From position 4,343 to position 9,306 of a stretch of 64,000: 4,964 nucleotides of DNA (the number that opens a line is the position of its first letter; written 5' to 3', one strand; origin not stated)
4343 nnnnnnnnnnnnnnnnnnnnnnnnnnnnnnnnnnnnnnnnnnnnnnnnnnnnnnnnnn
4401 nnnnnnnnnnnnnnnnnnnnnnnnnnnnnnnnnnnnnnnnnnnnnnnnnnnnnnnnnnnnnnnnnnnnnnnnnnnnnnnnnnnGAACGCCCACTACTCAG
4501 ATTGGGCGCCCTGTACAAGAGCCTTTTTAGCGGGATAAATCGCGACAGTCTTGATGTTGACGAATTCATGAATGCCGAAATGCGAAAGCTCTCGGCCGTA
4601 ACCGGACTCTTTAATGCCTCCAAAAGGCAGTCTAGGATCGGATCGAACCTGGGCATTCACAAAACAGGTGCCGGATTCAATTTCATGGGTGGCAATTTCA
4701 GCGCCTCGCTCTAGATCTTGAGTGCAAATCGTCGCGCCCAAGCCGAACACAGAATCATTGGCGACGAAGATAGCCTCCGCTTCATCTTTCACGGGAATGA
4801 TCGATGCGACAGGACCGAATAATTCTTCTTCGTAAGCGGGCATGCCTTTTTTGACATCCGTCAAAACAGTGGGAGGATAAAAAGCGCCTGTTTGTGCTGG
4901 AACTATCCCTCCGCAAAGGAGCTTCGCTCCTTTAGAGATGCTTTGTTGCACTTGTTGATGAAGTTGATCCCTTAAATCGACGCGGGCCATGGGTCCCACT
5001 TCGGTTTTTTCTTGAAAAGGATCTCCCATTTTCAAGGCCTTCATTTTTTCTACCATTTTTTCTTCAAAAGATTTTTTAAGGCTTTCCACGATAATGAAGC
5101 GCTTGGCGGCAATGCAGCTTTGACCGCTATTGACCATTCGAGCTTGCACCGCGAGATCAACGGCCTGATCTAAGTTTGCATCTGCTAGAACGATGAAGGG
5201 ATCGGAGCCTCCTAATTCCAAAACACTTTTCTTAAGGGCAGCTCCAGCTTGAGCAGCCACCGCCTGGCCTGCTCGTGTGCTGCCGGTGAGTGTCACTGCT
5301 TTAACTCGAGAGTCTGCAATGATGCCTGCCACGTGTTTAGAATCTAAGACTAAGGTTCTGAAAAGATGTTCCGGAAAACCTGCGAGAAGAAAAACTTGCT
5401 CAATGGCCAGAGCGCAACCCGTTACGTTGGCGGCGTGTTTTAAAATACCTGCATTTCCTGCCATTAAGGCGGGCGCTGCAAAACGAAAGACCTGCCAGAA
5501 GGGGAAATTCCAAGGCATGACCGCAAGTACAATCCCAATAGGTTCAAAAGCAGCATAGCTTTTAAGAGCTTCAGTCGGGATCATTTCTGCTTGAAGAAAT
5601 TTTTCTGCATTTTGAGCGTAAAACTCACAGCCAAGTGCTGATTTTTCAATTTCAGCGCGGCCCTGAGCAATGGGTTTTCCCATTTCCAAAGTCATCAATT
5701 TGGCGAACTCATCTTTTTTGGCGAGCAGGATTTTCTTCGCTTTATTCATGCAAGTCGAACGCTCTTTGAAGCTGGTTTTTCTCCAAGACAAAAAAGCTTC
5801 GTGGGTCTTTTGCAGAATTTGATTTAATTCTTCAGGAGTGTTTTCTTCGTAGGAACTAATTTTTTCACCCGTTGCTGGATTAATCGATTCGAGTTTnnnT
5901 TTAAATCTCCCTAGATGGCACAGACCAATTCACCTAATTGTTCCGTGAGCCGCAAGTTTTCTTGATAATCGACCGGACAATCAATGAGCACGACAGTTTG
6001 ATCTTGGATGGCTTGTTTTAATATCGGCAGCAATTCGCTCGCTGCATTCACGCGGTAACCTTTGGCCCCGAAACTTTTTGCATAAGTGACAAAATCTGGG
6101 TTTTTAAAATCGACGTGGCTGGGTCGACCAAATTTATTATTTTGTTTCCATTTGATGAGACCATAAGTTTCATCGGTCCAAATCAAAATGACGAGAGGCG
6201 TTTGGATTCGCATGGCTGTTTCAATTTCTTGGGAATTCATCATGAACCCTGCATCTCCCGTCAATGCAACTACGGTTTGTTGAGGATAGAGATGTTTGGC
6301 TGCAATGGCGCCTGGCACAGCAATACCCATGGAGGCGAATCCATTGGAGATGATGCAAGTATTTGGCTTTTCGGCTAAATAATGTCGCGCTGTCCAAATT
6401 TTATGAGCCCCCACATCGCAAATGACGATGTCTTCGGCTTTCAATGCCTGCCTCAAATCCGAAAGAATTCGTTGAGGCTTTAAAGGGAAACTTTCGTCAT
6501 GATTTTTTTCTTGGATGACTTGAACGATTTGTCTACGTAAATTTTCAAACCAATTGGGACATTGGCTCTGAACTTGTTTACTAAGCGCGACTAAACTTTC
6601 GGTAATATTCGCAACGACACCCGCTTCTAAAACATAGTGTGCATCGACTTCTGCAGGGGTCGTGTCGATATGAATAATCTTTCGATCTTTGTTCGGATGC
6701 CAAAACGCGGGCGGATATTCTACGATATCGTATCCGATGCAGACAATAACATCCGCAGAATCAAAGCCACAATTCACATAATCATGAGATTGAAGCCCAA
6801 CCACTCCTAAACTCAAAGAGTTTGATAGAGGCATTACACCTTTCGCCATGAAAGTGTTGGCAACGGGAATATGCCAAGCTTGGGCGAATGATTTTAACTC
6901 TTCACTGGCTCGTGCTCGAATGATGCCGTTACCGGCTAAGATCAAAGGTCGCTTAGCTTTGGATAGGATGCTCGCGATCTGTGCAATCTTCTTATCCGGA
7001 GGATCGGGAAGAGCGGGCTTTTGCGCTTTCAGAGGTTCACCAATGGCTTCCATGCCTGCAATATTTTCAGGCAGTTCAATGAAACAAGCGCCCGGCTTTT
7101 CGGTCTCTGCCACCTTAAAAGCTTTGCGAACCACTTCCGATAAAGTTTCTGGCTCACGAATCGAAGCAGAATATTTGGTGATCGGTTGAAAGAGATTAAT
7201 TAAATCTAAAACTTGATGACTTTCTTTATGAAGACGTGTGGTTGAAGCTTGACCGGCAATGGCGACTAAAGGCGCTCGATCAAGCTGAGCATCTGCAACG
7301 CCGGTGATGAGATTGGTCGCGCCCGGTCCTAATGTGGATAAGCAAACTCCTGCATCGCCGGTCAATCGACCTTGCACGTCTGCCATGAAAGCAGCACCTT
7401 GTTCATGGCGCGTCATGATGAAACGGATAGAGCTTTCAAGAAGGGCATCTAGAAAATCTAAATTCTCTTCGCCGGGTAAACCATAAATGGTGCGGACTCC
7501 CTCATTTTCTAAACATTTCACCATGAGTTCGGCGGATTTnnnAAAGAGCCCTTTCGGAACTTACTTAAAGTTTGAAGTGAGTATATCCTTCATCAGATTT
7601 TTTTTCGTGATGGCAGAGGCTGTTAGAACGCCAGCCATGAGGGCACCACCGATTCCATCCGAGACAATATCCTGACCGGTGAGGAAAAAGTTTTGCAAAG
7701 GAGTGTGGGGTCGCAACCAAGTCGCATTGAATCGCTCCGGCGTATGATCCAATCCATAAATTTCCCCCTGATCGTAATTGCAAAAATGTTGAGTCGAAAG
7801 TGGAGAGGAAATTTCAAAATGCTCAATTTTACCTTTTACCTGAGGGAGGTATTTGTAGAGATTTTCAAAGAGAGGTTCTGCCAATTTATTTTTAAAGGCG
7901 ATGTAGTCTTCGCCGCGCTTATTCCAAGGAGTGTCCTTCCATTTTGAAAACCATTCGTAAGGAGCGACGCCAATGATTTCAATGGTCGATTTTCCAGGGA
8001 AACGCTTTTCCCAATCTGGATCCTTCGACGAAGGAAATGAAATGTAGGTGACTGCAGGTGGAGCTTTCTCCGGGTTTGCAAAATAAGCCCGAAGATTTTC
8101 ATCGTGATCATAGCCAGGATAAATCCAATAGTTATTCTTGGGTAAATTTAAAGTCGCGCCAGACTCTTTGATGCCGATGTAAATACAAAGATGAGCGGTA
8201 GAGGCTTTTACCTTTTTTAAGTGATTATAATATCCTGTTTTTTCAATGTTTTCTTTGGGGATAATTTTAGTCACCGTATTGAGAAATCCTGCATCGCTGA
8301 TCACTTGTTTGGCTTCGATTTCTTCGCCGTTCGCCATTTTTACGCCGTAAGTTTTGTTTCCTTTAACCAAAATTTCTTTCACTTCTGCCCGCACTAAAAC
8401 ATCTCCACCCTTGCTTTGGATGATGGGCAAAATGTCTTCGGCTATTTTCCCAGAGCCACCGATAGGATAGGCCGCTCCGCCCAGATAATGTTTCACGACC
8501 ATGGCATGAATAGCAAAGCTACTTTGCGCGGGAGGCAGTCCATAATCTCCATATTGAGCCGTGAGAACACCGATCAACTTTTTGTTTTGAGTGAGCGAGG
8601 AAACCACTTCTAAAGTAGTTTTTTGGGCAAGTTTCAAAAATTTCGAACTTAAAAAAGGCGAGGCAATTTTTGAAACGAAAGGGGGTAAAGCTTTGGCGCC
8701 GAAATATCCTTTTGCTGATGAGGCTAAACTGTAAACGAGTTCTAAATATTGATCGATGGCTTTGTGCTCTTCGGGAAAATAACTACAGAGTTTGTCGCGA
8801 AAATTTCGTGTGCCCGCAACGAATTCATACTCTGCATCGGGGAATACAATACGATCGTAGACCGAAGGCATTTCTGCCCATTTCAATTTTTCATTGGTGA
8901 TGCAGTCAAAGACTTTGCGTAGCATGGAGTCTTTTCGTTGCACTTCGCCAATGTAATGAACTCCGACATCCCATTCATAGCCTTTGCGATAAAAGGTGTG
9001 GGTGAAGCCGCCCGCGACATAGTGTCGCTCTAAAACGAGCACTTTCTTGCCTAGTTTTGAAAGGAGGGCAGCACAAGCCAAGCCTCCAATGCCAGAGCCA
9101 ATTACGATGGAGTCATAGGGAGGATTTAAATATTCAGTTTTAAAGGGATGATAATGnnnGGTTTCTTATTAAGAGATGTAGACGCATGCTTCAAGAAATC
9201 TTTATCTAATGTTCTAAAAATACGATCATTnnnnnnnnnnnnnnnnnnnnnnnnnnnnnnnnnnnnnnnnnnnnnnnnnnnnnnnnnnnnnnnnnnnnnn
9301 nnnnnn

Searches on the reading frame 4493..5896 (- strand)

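Call 24: search_protein_families(library=ncbifam, proteins=[window:4493-5896:-], max_evalue=0.00001)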
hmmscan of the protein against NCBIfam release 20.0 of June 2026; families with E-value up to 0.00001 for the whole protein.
window:4493-5896:- (467 aa): 41 families (the best 25 are shown)
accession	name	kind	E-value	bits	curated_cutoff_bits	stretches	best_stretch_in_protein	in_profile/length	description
NF006915.0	PRK09406.1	equivalog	3.9e-170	566.6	730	1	3-452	4-455/457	NADP-dependent succinic semialdehyde dehydrogenase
NF010575.0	PRK13968.1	equivalog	8.1e-160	532.9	855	1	4-451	11-457/462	succinate-semialdehyde dehydrogenase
NF042989.1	AldDh_AldH_Clos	equivalog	1.3e-152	508.7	800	1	3-451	4-455/458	aldehyde dehydrogenase AldH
TIGR01780.1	SSADH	subfamily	2.9e-107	359.4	646.35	1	5-449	2-448/448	succinate-semialdehyde dehydrogenase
TIGR01804.1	BADH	equivalog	2.8e-106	355.8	668.6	1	2-449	15-467/467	betaine-aldehyde dehydrogenase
NF009725.0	PRK13252.1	equivalog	1.4e-104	350.2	593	1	2-453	24-479/488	betaine-aldehyde dehydrogenase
NF006916.0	PRK09407.1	equivalog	7.7e-101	338.2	521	1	3-453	37-492/526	succinic semialdehyde dehydrogenase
NF040648.1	lactal_redase_Meth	equivalog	9.6e-96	321.6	650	1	3-453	14-462/463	lactaldehyde dehydrogenase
TIGR02299.1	HpaE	equivalog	1.6e-94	317.2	638.35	1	2-454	18-477/488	5-carboxymethyl-2-hydroxymuconate semialdehyde dehydrogenase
NF010000.0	PRK13473.1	subfamily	4.1e-94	315.9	615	1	5-452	22-471/475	aminobutyraldehyde dehydrogenase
NF008415.0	PRK11241.1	equivalog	1.6e-90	304.1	828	1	4-453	30-480/482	NADP-dependent succinate-semialdehyde dehydrogenase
NF042993.1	AlphKGSA_gudD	equivalog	1.2e-85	288.1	770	1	3-453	22-480/481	alpha-ketoglutaric semialdehyde dehydrogenase GucD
NF040792.1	glyc_ald_dh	equivalog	6e-83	279.4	760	1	2-460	18-480/488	D-glyceraldehyde dehydrogenase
NF047626.1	SulfactDhSafD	equivalog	6.1e-83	279.4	700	1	5-452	6-453/454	sulfoacetaldehyde dehydrogenase SafD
NF045735.1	PaDhStyDPseudo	equivalog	6.2e-82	275.8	850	1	4-453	22-481/483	phenylacetaldehyde dehydrogenase StyD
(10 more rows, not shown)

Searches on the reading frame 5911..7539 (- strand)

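Call 24: search_protein_families(library=ncbifam, proteins=[window:5911-7539:-], max_evalue=0.00001)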
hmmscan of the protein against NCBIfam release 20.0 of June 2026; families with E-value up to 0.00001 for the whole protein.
window:5911-7539:- (542 aa): 52 families (the best 25 are shown)
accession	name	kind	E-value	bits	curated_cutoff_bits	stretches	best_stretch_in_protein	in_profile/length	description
NF006187.0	PRK08322.1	equivalog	1.5e-238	792.8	509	1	1-541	3-547/548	acetolactate synthase large subunit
NF006378.0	PRK08617.1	equivalog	5.5e-156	520.2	510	1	2-535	10-550/556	acetolactate synthase AlsS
TIGR02418.1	acolac_catab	equivalog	4.6e-143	477.5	551.1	1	3-532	2-538/539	acetolactate synthase AlsS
NF004919.0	PRK06276.1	equivalog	7.8e-124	414.1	866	1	1-532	2-547/582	acetolactate synthase large subunit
TIGR00118.1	acolac_lg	equivalog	5.6e-123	411.3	538.35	1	2-528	3-539/557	biosynthetic-type acetolactate synthase large subunit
NF006052.0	PRK08199.1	subfamily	5.4e-117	391.4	539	1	2-527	10-541/559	thiamine pyrophosphate protein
NF006524.0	PRK08978.1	equivalog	2.7e-110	369.2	738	1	2-529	3-530/548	acetolactate synthase 2 catalytic subunit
NF004710.0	PRK06048.1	equivalog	4.3e-108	362.2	976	1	2-529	10-543/561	acetolactate synthase large subunit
NF005824.0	PRK07710.1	equivalog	1.4e-105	353.8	976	1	2-529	19-554/573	acetolactate synthase large subunit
NF006377.0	PRK08611.1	equivalog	7.4e-105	351.7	742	1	1-527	5-533/576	pyruvate oxidase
NF006016.1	PRK08155.1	equivalog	2.2e-102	343.3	870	1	2-528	5-537/554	acetolactate synthase large subunit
NF005228.0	PRK06725.1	equivalog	9e-102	341.1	991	1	3-529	19-551/571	acetolactate synthase large subunit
NF005651.0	PRK07418.1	subfamily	6.6e-99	331.8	942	1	3-528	22-564/617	acetolactate synthase large subunit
NF005058.0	PRK06466.1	equivalog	2.7e-96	323.3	951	1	3-528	7-552/574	acetolactate synthase 3 large subunit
NF006319.0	PRK08527.1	equivalog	2.1e-95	320.3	905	1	3-529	7-544/565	acetolactate synthase large subunit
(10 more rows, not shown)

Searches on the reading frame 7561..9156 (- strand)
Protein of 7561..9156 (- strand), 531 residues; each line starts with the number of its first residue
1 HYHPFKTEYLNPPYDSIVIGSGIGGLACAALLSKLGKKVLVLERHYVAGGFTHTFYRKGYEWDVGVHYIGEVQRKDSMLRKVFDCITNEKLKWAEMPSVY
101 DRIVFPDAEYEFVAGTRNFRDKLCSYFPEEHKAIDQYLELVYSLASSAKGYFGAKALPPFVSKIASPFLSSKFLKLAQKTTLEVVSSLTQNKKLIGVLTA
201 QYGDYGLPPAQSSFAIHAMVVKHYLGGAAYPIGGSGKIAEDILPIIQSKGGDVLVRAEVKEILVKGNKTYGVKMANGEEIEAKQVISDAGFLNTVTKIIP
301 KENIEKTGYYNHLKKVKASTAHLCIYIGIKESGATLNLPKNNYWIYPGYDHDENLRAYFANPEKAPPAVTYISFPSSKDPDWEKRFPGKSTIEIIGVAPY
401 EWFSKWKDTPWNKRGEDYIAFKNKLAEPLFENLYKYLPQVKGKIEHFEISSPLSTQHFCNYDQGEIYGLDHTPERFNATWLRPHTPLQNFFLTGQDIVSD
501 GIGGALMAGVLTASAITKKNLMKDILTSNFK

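Call 24: search_protein_families(library=ncbifam, proteins=[window:7561-9156:-], max_evalue=0.00001)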
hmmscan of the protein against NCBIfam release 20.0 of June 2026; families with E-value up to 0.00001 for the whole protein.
window:7561-9156:- (531 aa): 19 families
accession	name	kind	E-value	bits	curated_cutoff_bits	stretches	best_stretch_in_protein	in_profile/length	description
TIGR02730.1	carot_isom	equivalog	4.5e-41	141.2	586.9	1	14-468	1-438/493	carotenoid isomerase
TIGR02734.1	crtI_fam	subfamily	7e-33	114.1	238.1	1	17-519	2-491/504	phytoene desaturase family protein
TIGR02733.1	desat_CrtD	equivalog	3e-32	112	549.7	2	169-520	163-487/492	C-3',4' desaturase CrtD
NF045689.1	BCarotKetCrtO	equivalog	3.2e-27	95.3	1000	2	180-306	186-314/563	beta-carotene ketolase CrtO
NF058655.1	CrtID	equivalog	1.6e-24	86.6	640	1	17-399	2-375/478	bifunctional phytoene desaturase/3,4-desaturase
NF042421.1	hydcarot_desat_CrtD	equivalog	1.3e-20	73.4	500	1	16-375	4-353/487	1-hydroxycarotenoid 3,4-desaturase CrtD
NF045637.1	carotdesatCrtDProt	equivalog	2.2e-15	56.2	580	1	17-288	2-274/485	1-hydroxycarotenoid 3,4-desaturase CrtD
NF005560.0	PRK07233.1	equivalog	1.2e-14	54.1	252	1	17-95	4-80/435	hypothetical protein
NF005548.0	PRK07208.1-4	equivalog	2.7e-12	46.1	389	1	17-81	7-72/488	hypothetical protein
NF005545.0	PRK07208.1-1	equivalog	5.8e-10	38.1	451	1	15-68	9-63/504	hypothetical protein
TIGR03467.1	HpnE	equivalog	1.5e-08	34.4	283.05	0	17-67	2-54/430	hydroxysqualene dehydroxylase HpnE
TIGR02731.1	phytoene_desat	equivalog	2.2e-08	33.3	569.4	0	17-96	3-81/453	15-cis-phytoene desaturase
NF005546.0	PRK07208.1-2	equivalog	3.4e-08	32.5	418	0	16-68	7-60/527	hypothetical protein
NF053676.1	4oxCHCAChcC1Cy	equivalog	5.3e-07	28.4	1000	0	14-77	2-63/528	4-oxocyclohexanecarboxylate 2-dehydrogenase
NF033460.1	glycerol3P_ox_II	equivalog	1.9e-06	27.3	460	0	14-48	2-36/361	type 2 glycerol-3-phosphate oxidase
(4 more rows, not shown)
